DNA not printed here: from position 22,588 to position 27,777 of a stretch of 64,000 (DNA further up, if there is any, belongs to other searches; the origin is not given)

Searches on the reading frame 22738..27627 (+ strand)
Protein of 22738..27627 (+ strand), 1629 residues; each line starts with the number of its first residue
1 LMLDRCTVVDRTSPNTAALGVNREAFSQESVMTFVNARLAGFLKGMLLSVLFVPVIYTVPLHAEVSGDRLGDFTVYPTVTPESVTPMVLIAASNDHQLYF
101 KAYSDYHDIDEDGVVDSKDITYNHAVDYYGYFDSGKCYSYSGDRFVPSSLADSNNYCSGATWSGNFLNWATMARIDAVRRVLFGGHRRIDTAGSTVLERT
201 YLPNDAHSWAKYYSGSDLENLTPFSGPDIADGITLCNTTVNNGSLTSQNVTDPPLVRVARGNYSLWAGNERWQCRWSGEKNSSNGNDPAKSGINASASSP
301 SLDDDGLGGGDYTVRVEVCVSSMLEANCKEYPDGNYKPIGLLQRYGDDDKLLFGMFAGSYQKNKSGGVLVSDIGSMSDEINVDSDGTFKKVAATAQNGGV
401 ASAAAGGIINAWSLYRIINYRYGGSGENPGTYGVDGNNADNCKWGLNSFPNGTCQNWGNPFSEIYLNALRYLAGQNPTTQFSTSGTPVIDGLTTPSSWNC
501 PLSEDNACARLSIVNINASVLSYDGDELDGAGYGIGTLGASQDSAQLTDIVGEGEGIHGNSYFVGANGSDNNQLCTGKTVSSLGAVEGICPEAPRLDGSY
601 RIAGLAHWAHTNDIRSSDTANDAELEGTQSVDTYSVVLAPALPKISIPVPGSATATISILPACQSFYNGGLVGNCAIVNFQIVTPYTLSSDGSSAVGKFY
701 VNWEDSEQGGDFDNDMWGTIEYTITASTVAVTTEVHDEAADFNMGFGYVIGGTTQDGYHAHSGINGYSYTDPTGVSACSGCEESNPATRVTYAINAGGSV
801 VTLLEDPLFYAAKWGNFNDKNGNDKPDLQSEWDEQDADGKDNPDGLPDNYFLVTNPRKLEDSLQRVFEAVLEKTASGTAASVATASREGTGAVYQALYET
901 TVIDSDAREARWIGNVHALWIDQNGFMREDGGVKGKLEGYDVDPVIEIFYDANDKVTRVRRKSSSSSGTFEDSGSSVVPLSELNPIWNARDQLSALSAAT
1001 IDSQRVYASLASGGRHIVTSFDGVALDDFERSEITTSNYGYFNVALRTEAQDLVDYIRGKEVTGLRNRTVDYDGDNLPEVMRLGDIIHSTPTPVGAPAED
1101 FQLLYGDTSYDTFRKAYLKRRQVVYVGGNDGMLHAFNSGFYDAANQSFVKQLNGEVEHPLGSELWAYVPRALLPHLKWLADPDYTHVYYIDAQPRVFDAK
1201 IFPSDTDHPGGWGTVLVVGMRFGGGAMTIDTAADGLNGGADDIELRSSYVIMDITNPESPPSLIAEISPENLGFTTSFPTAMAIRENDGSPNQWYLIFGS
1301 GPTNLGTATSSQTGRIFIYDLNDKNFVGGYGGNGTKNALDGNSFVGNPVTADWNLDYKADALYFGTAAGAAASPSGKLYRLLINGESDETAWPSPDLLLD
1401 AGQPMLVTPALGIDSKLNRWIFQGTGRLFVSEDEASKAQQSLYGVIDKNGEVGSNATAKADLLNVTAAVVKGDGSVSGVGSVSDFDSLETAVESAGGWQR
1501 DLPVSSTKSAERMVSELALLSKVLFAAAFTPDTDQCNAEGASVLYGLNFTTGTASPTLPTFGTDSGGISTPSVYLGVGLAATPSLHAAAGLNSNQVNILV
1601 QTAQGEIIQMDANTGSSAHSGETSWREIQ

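Call 64: search_protein_families(library=pfam, proteins=[window:22738-27627:+], max_evalue=0.00001)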
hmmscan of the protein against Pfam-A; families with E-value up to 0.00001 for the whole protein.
window:22738-27627:+ (1629 aa): 1 family
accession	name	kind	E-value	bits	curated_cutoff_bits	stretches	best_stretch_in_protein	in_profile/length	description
PF05567.17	T4P_PilY1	-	1.5e-11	44.3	28.1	1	1083-1370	1-276/411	PilY1 beta-propeller domain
